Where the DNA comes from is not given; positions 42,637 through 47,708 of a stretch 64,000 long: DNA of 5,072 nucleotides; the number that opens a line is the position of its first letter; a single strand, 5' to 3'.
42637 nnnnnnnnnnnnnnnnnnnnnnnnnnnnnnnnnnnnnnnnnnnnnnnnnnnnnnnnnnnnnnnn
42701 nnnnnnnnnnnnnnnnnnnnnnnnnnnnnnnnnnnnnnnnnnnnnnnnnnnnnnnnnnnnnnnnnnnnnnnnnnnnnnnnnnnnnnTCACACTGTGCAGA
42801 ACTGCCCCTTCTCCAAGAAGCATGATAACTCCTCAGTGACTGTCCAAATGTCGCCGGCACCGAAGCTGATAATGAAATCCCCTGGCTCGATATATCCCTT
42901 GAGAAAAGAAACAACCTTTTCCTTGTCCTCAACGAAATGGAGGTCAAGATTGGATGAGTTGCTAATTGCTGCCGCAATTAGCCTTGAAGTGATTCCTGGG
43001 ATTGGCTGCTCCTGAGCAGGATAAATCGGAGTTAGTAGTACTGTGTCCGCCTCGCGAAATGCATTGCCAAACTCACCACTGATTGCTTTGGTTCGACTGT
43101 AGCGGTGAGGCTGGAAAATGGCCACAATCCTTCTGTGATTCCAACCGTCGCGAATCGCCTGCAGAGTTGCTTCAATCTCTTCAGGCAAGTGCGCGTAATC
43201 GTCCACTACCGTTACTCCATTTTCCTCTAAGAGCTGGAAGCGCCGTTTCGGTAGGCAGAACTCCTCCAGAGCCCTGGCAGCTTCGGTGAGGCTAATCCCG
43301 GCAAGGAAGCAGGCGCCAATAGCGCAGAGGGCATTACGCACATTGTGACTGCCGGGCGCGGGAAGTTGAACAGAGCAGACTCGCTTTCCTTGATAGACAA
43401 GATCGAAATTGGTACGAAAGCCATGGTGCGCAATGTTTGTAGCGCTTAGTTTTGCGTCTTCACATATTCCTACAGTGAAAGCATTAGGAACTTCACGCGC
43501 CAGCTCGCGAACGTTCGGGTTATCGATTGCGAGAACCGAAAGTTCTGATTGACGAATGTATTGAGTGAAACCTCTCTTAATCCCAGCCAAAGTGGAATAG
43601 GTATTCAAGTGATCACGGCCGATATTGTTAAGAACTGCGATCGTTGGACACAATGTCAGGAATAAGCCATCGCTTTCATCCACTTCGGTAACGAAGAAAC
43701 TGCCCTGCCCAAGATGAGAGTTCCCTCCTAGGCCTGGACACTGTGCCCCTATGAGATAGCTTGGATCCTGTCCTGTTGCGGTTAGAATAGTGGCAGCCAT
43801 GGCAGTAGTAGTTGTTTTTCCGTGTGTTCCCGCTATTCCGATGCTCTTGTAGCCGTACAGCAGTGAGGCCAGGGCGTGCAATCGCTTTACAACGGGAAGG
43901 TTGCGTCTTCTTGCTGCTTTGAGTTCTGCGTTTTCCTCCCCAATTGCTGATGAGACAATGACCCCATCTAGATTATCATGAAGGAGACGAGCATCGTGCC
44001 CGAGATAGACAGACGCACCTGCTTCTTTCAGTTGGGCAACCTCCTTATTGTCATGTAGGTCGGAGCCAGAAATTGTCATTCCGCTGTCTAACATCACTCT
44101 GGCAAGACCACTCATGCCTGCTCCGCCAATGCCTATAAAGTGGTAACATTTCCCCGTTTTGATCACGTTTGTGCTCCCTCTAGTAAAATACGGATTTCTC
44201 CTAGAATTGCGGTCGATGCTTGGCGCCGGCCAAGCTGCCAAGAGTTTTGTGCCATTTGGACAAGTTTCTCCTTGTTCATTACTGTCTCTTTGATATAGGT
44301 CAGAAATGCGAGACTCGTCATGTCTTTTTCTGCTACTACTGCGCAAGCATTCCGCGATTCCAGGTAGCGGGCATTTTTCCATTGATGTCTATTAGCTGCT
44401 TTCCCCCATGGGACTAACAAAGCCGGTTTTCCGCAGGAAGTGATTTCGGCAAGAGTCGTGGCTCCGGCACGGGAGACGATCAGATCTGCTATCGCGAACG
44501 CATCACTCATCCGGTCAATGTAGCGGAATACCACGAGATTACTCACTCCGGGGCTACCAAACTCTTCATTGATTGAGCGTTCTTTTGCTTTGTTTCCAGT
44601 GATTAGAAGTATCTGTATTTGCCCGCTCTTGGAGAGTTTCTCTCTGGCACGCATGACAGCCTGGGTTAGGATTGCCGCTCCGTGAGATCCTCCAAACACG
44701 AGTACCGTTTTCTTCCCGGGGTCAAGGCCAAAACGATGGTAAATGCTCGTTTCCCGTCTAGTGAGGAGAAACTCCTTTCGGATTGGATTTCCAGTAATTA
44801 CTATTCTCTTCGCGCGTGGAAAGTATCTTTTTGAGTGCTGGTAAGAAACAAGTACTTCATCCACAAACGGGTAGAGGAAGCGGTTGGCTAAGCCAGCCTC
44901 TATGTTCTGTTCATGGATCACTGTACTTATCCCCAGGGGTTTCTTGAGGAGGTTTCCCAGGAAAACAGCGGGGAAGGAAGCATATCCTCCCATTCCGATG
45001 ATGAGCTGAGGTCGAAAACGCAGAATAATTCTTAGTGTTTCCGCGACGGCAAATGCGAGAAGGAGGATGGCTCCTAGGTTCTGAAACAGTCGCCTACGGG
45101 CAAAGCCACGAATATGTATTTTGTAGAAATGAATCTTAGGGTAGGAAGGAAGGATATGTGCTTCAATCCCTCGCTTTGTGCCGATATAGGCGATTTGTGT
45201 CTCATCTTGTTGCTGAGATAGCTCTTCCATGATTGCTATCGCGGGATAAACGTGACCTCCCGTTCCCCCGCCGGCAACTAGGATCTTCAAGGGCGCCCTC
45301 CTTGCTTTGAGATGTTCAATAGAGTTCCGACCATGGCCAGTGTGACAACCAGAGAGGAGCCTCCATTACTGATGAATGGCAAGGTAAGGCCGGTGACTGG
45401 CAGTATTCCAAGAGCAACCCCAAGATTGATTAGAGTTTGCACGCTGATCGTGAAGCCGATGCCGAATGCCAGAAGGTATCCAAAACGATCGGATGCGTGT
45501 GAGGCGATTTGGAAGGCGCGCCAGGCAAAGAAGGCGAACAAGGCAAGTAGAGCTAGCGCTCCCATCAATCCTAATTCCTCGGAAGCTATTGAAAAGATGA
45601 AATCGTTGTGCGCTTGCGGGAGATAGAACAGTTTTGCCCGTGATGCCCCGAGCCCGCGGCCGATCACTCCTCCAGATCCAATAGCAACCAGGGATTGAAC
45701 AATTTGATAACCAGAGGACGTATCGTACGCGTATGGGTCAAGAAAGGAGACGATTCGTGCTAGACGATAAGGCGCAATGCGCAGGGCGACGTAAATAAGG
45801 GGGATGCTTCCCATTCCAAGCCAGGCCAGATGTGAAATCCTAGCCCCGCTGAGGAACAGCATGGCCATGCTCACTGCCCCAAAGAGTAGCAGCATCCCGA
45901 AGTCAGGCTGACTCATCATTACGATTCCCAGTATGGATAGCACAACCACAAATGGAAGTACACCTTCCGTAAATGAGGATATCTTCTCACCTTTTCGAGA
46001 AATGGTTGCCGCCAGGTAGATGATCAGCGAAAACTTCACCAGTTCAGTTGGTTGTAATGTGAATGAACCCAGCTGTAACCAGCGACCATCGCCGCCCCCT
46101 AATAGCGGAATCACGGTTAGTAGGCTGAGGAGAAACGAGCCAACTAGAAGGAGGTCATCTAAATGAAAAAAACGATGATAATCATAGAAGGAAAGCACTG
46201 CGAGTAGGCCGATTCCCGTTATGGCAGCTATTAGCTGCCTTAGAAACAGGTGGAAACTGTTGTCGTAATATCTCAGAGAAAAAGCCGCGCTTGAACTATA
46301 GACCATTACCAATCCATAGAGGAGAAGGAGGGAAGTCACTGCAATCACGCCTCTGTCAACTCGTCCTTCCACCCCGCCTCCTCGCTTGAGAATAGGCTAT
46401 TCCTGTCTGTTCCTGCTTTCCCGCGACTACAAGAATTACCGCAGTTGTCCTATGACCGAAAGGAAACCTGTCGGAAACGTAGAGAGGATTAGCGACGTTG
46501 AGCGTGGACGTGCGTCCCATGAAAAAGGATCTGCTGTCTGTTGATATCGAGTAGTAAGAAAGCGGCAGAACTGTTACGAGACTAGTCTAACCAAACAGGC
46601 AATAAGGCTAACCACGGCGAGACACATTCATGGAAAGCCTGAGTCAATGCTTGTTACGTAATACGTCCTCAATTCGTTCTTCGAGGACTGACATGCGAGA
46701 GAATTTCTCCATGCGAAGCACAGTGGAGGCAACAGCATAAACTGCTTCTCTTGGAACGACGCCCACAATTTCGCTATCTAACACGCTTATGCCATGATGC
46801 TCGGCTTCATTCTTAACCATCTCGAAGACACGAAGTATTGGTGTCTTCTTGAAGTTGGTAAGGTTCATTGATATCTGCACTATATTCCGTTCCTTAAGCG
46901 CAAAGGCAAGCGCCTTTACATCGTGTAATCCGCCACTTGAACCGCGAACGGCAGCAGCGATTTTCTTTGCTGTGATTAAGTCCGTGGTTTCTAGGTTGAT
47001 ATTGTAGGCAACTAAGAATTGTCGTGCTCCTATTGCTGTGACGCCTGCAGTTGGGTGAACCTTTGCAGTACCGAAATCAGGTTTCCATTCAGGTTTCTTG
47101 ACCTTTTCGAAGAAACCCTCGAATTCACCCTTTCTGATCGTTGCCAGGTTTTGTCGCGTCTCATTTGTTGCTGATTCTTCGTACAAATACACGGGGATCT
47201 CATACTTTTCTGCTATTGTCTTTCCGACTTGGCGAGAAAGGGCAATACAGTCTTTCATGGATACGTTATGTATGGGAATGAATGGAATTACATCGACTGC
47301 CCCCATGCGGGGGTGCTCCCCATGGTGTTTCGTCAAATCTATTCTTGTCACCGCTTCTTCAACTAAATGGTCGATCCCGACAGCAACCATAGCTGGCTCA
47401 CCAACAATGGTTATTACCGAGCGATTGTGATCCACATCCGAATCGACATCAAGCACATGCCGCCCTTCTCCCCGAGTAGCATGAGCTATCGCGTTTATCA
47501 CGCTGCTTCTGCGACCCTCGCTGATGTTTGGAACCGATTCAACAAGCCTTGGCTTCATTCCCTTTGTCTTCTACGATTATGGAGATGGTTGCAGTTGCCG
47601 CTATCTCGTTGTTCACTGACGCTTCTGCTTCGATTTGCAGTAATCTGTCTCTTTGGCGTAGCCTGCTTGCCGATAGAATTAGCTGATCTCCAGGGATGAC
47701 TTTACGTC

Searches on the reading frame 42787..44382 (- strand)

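Call 48: search_protein_families(library=pfam, proteins=[window:42787-44382:-], max_evalue=0.00001)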
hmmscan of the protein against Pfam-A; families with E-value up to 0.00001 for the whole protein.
window:42787-44382:- (531 aa): 3 families
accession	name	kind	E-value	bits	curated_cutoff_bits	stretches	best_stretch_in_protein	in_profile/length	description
PF01225.30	Mur_ligase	-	9.8e-24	84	21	1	80-175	2-91/95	Mur ligase family, catalytic domain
PF08245.18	Mur_ligase_M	-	6.9e-23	82.1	24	1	183-357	1-199/200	Mur ligase middle domain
PF02875.26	Mur_ligase_C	-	6e-22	79.3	28.4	1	380-510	1-127/127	Mur ligase, glutamate ligase domain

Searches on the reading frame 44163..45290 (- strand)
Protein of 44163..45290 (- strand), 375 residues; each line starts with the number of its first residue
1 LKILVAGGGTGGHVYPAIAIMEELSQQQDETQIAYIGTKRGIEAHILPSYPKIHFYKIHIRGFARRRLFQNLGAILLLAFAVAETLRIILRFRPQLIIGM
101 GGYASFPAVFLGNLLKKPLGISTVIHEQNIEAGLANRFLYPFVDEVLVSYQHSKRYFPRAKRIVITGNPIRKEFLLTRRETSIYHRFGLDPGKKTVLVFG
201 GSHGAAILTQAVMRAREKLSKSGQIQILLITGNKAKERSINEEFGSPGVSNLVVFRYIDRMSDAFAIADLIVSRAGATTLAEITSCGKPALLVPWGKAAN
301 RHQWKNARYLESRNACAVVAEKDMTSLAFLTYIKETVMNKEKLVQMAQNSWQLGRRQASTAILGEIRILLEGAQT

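Call 48: search_protein_families(library=pfam, proteins=[window:44163-45290:-], max_evalue=0.00001)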
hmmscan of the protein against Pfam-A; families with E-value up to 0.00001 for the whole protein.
window:44163-45290:- (375 aa): 2 families
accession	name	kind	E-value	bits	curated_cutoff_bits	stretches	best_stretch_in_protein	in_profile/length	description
PF04101.22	Glyco_tran_28_C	-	3e-37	128.6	22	1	195-355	1-159/166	Glycosyltransferase family 28 C-terminal domain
PF03033.26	Glyco_transf_28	-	3.1e-33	115.2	26.2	1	3-147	1-138/139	Glycosyltransferase family 28 N-terminal domain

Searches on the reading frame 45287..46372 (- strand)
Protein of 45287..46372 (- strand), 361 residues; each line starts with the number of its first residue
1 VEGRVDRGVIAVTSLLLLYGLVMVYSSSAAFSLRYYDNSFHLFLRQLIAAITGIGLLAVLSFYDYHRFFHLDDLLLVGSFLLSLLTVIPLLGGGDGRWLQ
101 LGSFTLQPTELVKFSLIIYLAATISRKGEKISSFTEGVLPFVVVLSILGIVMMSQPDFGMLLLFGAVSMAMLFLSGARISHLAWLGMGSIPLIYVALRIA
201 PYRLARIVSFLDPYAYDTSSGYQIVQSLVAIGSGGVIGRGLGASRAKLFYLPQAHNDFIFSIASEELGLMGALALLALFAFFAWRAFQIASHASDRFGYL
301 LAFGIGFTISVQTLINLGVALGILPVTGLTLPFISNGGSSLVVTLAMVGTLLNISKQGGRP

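Call 48: search_protein_families(library=pfam, proteins=[window:45287-46372:-], max_evalue=0.00001)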
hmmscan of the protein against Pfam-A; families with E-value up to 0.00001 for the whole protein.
window:45287-46372:- (361 aa): 1 family
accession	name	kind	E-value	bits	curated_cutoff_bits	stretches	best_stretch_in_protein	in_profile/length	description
PF01098.24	FTSW_RODA_SPOVE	-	2.1e-99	333.3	26.4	1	9-357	4-353/356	Cell cycle protein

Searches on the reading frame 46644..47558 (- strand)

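Call 48: search_protein_families(library=pfam, proteins=[window:46644-47558:-], max_evalue=0.00001)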
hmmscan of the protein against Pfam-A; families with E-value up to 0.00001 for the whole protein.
window:46644-47558:- (304 aa): 2 families
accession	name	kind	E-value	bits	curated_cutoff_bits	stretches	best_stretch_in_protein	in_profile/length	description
PF07837.17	FTCD_N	-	1.9e-70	236.6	27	1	5-179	1-176/176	Formiminotransferase domain, N-terminal subdomain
PF02971.19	FTCD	-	6e-27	94.8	24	1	181-288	1-114/145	Formiminotransferase domain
